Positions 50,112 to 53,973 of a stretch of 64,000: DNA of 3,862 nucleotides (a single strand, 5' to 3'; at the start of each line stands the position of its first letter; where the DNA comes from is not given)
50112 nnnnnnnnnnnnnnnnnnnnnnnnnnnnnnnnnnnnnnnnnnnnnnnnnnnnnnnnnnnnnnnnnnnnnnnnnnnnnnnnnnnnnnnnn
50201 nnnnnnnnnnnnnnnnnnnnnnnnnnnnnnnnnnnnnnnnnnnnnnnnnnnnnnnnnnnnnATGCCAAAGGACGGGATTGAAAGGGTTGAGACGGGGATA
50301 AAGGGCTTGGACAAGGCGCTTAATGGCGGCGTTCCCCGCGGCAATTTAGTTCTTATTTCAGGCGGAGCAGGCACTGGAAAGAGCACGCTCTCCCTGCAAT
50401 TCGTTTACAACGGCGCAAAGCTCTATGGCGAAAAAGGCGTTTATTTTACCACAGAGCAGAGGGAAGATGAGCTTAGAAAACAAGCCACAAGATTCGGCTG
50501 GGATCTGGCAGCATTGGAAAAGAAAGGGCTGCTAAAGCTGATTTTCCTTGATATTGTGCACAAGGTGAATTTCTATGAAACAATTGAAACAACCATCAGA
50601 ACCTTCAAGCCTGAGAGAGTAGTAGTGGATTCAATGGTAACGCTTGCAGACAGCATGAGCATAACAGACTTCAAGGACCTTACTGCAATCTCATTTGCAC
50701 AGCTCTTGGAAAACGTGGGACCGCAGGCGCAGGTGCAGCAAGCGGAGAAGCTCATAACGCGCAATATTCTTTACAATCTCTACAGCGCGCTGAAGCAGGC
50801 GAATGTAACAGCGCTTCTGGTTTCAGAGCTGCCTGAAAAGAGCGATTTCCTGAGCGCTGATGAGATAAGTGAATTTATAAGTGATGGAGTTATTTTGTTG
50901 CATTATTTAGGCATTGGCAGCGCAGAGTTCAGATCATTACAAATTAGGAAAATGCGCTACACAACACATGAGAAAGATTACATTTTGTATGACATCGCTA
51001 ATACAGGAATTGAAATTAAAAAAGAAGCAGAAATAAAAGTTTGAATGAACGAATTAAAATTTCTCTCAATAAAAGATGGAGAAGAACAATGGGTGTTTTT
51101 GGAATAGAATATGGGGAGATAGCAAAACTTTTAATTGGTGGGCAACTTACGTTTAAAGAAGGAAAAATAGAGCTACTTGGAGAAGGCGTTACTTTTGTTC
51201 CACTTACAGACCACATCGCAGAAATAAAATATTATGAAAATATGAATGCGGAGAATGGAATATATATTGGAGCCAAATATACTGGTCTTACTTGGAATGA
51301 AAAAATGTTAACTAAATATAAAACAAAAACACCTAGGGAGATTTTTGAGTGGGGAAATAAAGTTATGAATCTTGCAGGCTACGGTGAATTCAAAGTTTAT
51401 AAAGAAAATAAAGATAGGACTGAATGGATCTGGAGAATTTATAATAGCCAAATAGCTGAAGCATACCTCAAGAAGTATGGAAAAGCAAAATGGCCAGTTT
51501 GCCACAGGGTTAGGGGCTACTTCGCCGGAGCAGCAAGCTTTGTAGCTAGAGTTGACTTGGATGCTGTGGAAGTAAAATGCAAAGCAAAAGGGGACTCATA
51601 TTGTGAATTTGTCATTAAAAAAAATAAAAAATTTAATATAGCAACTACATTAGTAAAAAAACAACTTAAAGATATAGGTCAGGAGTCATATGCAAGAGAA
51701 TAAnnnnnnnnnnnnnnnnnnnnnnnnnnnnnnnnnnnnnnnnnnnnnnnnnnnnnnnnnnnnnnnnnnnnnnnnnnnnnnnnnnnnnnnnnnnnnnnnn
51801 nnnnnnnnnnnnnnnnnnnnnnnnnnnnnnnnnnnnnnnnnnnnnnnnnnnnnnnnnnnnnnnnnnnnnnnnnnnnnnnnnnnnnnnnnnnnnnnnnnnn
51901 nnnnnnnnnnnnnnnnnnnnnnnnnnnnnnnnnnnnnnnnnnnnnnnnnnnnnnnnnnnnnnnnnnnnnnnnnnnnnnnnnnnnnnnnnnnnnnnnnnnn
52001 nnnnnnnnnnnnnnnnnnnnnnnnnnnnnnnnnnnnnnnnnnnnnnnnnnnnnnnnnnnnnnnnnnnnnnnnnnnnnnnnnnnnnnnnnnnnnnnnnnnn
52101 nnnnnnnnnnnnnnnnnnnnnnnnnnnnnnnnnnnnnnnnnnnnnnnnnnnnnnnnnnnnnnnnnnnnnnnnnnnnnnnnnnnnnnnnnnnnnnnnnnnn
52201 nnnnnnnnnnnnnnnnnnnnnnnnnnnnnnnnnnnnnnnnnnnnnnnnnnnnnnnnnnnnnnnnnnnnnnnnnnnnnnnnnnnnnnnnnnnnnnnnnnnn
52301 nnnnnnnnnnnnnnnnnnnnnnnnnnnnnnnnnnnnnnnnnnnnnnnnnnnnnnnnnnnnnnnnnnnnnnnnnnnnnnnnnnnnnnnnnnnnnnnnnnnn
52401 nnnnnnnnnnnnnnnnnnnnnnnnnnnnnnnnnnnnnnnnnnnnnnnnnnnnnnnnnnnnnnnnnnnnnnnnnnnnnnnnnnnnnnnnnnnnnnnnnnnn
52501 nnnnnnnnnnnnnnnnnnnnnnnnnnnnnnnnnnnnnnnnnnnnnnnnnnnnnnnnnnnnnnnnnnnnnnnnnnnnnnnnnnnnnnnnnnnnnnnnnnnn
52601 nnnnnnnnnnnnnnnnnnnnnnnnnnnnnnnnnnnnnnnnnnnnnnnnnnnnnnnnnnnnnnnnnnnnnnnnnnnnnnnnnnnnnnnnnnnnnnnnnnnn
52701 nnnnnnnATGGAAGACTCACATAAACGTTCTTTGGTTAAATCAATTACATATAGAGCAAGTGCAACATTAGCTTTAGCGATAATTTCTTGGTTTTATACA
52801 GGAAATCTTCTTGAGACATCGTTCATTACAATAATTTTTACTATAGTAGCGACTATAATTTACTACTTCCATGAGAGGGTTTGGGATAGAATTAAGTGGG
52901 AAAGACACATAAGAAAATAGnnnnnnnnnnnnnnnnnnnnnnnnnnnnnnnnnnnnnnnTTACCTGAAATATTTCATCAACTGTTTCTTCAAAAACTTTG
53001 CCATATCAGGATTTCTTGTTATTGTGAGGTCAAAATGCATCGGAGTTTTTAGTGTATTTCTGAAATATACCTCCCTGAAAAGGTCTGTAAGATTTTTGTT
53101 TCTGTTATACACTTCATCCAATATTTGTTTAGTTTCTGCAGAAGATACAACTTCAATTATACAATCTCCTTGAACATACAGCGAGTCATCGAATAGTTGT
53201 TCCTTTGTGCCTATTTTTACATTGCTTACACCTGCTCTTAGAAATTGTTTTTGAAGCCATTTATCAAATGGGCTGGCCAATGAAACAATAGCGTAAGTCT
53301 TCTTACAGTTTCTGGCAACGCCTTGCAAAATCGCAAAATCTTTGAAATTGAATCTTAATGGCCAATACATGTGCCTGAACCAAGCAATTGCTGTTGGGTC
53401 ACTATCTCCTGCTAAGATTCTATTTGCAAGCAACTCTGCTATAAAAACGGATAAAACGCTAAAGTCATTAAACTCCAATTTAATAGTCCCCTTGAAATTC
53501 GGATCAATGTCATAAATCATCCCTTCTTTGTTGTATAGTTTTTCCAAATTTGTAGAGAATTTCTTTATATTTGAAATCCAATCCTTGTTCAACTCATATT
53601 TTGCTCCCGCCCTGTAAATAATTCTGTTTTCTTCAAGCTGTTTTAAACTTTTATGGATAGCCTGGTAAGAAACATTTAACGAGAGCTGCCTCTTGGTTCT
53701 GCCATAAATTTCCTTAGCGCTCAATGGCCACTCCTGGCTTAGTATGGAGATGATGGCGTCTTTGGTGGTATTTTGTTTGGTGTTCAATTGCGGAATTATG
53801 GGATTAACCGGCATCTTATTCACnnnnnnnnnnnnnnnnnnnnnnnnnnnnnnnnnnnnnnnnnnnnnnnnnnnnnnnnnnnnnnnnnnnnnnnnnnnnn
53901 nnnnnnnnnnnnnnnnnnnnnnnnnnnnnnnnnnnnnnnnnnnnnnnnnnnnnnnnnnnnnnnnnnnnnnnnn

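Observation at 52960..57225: Tandem array of five paralogous wHTH sensor-type regulators with diverged C-terminal domains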

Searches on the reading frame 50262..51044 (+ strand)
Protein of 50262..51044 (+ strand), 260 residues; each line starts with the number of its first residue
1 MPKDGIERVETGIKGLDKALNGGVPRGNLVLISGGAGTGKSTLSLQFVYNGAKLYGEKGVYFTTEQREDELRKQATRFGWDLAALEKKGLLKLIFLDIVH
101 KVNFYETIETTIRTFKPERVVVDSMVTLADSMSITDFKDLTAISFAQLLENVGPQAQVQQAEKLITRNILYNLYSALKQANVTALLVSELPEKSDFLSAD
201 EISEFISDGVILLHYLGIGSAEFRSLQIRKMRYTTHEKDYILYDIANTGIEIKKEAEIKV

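Call 12: search_protein_families(library=pfam, proteins=[window:50262-51044:+], max_evalue=0.001)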
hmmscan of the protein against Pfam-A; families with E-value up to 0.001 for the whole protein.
window:50262-51044:+ (260 aa): 7 families
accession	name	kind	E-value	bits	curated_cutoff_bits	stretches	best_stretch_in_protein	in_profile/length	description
PF06745.19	ATPase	-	5.1e-57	193.3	26.6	2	9-130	1-133/231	KaiC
PF13481.12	AAA_25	-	3e-08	34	27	1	11-131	17-158/195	AAA domain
PF03796.21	DnaB_C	-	6.1e-06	26.2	27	1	9-153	2-144/255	DnaB-like helicase C terminal domain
PF00154.27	RecA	-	2.1e-05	24.5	27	1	5-69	29-93/262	recA bacterial DNA recombination protein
PF13191.12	AAA_16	-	0.00012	23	32.6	1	16-97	12-85/167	AAA ATPase domain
PF25199.1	nSTAND_NTPase5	-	0.00021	21.6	34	0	26-73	40-86/145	Novel STAND NTPase 5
PF13173.12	AAA_14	-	0.00055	20.4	27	0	28-117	3-86/129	AAA domain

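Call 71: search_protein_families(library=padloc, proteins=[window:50262-51044:+], max_evalue=0.01)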
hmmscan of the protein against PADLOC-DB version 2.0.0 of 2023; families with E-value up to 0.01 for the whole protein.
window:50262-51044:+ (260 aa): 1 family
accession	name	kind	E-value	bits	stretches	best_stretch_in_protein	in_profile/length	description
PDLC04140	mad8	-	4.9e-07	27.6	1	23-167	23-113/314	mads_8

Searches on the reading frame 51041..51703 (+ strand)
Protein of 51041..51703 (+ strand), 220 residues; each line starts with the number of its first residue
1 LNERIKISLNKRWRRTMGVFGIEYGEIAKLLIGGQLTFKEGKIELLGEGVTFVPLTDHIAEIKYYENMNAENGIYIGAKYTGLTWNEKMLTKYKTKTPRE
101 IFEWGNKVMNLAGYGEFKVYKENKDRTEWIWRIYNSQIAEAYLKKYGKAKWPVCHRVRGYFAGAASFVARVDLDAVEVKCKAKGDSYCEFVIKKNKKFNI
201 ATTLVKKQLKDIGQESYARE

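Call 12: search_protein_families(library=pfam, proteins=[window:51041-51703:+], max_evalue=0.001)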
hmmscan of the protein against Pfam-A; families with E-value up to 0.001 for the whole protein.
window:51041-51703:+ (220 aa): 1 family
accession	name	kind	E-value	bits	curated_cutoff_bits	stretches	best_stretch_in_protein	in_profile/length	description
PF02830.23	V4R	-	1.9e-12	47.5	31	1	143-193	11-61/62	V4R domain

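Call 71: search_protein_families(library=padloc, proteins=[window:51041-51703:+], max_evalue=0.01)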
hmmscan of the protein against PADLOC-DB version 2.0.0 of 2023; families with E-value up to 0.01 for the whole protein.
window:51041-51703:+ (220 aa): 0 families

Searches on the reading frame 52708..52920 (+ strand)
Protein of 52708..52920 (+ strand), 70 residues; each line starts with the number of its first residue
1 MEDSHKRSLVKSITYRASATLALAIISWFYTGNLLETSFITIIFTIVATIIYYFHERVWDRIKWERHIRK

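Call 12: search_protein_families(library=pfam, proteins=[window:52708-52920:+], max_evalue=0.001)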
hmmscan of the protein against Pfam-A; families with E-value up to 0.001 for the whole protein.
window:52708-52920:+ (70 aa): 1 family
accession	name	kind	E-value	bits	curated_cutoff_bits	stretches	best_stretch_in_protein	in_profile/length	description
PF09834.14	DUF2061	-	4.6e-12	46.6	23.1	1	9-60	1-52/52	Predicted membrane protein (DUF2061)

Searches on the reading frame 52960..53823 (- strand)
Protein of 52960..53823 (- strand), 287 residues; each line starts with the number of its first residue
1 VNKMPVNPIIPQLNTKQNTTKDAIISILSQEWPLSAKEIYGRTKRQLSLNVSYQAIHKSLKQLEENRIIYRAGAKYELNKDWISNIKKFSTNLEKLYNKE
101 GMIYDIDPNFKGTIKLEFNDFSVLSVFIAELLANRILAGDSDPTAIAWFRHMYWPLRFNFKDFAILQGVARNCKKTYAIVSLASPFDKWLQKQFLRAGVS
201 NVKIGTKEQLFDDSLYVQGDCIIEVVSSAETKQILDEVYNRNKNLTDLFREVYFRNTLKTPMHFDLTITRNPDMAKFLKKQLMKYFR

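Call 3: search_protein_families(library=pfam, proteins=[window:52960-53823:-], max_evalue=1)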
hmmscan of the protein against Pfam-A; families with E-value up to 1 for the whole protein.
window:52960-53823:- (287 aa): 3 families
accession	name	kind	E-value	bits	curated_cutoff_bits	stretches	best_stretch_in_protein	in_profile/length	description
PF01475.25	FUR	-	0.014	16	23.1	1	16-74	5-64/121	Ferric uptake regulator family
PF04027.18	DUF371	-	0.05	14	25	0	211-241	21-51/133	Domain of unknown function (DUF371)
PF08461.16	HTH_12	-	0.084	13.3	21.4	1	24-73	3-52/66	Ribonuclease R winged-helix domain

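Call 4: search_protein_families(library=ncbifam, proteins=[window:52960-53823:-], max_evalue=1)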
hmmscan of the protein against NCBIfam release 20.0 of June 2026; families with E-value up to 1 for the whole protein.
window:52960-53823:- (287 aa): 2 families
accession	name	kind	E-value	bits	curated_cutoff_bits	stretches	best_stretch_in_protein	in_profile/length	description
NF004170.0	PRK05638.1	equivalog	0.0064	15.1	421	1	19-72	371-419/442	threonine synthase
TIGR02702.1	SufR_cyano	equivalog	0.055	13.2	178.8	1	19-71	1-47/208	iron-sulfur cluster biosynthesis transcriptional regulator SufR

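Call 8: search_solved_structures(query=A1, max_evalue=10)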
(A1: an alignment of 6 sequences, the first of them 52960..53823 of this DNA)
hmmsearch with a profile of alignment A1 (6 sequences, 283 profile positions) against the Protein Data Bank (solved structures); distinct sequences matched with E-value up to 10: 2.
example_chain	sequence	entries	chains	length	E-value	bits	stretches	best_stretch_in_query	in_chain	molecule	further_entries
1r7j_A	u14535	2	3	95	0.17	14.5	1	39-101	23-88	Conserved hypothetical protein Sso10a | Sso10a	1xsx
5uqi_A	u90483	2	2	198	2.1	10.9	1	155-232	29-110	Phosphosugar isomerase | Isomerase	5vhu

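Call 71: search_protein_families(library=padloc, proteins=[window:52960-53823:-], max_evalue=0.01)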
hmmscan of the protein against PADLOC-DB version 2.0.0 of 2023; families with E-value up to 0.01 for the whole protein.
window:52960-53823:- (287 aa): 0 families

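Call 72: search_protein_families(library=phrogs, proteins=[window:52960-53823:-], max_evalue=0.01)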
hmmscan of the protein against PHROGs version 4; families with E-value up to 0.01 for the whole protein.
window:52960-53823:- (287 aa): 0 families
